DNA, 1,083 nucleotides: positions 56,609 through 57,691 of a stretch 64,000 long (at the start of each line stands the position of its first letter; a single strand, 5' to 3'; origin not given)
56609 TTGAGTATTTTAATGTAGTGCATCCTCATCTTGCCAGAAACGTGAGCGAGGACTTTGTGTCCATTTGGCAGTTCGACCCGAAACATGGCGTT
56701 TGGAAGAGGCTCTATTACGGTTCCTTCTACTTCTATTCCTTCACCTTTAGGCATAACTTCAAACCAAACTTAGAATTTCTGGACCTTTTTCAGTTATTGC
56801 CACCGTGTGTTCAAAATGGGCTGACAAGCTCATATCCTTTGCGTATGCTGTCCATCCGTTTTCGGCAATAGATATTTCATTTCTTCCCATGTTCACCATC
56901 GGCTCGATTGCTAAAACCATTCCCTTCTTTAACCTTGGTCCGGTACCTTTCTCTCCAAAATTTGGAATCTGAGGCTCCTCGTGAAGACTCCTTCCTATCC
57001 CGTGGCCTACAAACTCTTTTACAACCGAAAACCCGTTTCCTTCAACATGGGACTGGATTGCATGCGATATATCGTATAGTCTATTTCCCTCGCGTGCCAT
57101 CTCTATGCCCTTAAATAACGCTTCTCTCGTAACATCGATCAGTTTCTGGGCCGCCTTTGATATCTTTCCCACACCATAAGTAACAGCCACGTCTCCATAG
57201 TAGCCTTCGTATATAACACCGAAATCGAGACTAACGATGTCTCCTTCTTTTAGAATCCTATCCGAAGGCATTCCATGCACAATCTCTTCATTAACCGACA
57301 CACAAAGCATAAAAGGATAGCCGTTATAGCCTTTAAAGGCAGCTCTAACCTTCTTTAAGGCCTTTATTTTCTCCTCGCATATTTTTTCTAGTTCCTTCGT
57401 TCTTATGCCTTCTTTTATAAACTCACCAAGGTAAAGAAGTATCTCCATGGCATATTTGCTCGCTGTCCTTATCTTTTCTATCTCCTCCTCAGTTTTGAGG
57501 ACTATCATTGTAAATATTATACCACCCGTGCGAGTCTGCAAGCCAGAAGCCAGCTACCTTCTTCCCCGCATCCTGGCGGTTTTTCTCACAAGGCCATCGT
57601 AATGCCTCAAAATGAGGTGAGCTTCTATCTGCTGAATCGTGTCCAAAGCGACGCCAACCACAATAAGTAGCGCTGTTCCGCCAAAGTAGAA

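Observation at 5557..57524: Recurrent promoter-abutting start codons suggest first genes of transcription units are leaderless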

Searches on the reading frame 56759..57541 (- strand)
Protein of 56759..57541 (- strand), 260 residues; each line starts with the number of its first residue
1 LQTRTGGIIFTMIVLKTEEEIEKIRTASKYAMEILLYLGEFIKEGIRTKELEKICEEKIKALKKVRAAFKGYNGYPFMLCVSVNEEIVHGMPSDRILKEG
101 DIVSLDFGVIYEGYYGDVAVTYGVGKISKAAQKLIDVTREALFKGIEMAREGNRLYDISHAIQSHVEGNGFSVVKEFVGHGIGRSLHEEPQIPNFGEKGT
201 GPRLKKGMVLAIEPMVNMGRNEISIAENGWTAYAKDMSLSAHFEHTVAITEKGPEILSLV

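Call 11: search_protein_families(library=pfam, proteins=[window:56759-57541:-])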
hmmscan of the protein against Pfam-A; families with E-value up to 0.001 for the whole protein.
window:56759-57541:- (260 aa): 1 family
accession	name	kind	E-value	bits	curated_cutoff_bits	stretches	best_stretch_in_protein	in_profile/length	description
PF00557.29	Peptidase_M24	-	1.7e-53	181.9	23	1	22-251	1-208/208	Metallopeptidase family M24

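Call 45: find_homologous_proteins(query=window:56759-57508:-, max_evalue=1e-50)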
Query window:56759-57508:- (249 aa): 7985 proteins with E <= 1e-50 among 8000 candidates; the best 120 are listed.
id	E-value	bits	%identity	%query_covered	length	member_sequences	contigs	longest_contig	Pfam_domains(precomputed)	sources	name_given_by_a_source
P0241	5.4e-159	545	100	100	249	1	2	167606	PF00557.30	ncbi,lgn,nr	ncbi:MAG: type I methionyl aminopeptidase [Desulfobacterota bacterium]|nr:type I methionyl aminopept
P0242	1.5e-139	481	84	100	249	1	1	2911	PF00557.30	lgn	-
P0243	8.1e-137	473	84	100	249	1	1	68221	PF00557.30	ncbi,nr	ncbi:MAG: type I methionyl aminopeptidase [Deltaproteobacteria bacterium]|nr:type I methionyl aminop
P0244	4.0e-134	464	82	100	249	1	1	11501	PF00557.30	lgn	-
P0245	5.1e-134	463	84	100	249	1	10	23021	PF00557.30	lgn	-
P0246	1.1e-133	462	83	100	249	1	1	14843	PF00557.30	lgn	-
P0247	6.6e-133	460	82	100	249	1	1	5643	PF00557.30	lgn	-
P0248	9.1e-133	459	82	100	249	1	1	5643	PF00557.30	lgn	-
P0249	1.0e-132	459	81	99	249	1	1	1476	PF00557.30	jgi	jgi:methionyl aminopeptidase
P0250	1.1e-132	459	82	100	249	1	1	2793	PF00557.30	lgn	-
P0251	1.6e-132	458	82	100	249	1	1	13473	PF00557.30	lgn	-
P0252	2.4e-132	458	81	99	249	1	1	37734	PF00557.30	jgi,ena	-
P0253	2.9e-132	458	82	100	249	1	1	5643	PF00557.30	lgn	-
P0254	3.5e-132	457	81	99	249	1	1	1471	PF00557.30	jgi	jgi:methionyl aminopeptidase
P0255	3.7e-132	457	82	100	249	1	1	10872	PF00557.30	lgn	-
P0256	7.5e-132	456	80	99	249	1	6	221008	PF00557.30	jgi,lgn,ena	jgi:methionyl aminopeptidase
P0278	8.3e-116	404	71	100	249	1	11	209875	PF00557.30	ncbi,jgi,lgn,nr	ncbi:MAG: type I methionyl aminopeptidase [Syntrophorhabdaceae bacterium]|nr:type I methionyl aminop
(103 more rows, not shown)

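Call 46: find_encoding_contigs(protein=P0256, flank=10000, max_places=1)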
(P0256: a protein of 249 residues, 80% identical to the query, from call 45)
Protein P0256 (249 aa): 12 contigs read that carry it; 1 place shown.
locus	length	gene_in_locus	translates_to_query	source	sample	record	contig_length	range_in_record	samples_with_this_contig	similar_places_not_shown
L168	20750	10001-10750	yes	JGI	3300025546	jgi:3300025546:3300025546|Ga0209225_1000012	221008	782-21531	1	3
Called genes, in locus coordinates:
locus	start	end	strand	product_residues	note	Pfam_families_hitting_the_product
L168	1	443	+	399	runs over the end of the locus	PF00009:GTP_EFTU, PF03144:GTP_EFTU_D2, PF03143:GTP_EFTU_D3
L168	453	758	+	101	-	PF00338:Ribosomal_S10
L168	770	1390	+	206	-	PF00573:Ribosomal_L4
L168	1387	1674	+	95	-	PF00276:Ribosomal_L23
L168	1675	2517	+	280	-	PF00181:Ribosomal_L2_N, PF03947:Ribosomal_L2_C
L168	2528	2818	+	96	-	PF00203:Ribosomal_S19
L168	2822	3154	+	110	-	PF00237:Ribosomal_L22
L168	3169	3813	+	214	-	PF07650:KH_2, PF00189:Ribosomal_S3_C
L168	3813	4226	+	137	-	PF00252:Ribosomal_L16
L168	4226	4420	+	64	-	PF00831:Ribosomal_L29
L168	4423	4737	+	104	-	PF00366:Ribosomal_S17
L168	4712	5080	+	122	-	PF00238:Ribosomal_L14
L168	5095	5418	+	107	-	PF00467:KOW, PF17136:ribosomal_L24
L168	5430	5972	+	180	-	PF00281:Ribosomal_L5, PF00673:Ribosomal_L5_C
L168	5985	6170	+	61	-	PF00253:Ribosomal_S14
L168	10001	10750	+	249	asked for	PF00557:Peptidase_M24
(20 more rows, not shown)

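Call 47: find_encoding_contigs(protein=P0243, flank=10000, max_places=1)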
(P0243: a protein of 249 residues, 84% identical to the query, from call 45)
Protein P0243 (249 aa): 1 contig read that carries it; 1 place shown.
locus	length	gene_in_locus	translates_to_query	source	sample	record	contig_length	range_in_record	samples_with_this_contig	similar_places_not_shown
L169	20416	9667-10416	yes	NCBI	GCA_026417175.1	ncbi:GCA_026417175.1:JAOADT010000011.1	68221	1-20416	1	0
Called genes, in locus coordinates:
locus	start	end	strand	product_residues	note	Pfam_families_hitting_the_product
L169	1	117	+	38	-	PF03143:GTP_EFTU_D3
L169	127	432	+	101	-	PF00338:Ribosomal_S10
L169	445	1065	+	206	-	PF00573:Ribosomal_L4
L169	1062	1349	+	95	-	PF00276:Ribosomal_L23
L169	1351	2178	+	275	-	PF00181:Ribosomal_L2_N, PF03947:Ribosomal_L2_C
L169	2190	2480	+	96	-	PF00203:Ribosomal_S19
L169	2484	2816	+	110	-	PF00237:Ribosomal_L22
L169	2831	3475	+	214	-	PF07650:KH_2, PF00189:Ribosomal_S3_C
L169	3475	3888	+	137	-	PF00252:Ribosomal_L16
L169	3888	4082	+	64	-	PF00831:Ribosomal_L29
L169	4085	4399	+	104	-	PF00366:Ribosomal_S17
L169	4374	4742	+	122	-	PF00238:Ribosomal_L14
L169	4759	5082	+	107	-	PF00467:KOW, PF17136:ribosomal_L24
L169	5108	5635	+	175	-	PF00281:Ribosomal_L5, PF00673:Ribosomal_L5_C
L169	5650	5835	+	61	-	PF00253:Ribosomal_S14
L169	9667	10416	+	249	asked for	PF00557:Peptidase_M24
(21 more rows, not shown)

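Call 48: find_encoding_contigs(protein=P0278, flank=10000, max_places=1)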
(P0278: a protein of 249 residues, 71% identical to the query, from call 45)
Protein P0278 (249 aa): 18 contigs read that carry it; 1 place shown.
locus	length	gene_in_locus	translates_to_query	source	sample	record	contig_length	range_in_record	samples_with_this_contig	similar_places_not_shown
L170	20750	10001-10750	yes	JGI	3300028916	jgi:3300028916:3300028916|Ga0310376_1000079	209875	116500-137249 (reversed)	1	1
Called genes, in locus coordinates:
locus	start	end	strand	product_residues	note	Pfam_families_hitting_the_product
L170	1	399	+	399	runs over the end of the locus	PF00009:GTP_EFTU, PF03144:GTP_EFTU_D2, PF03143:GTP_EFTU_D3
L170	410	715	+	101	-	PF00338:Ribosomal_S10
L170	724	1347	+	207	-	PF00573:Ribosomal_L4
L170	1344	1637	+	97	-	PF00276:Ribosomal_L23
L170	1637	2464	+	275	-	PF00181:Ribosomal_L2_N, PF03947:Ribosomal_L2_C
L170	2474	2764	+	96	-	PF00203:Ribosomal_S19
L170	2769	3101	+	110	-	PF00237:Ribosomal_L22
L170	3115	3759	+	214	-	PF07650:KH_2, PF00189:Ribosomal_S3_C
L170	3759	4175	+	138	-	PF00252:Ribosomal_L16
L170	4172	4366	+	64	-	PF00831:Ribosomal_L29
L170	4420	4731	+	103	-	PF00366:Ribosomal_S17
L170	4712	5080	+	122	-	PF00238:Ribosomal_L14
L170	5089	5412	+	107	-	PF00467:KOW, PF17136:ribosomal_L24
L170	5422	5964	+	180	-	PF00281:Ribosomal_L5, PF00673:Ribosomal_L5_C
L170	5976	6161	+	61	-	PF00253:Ribosomal_S14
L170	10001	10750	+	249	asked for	PF00557:Peptidase_M24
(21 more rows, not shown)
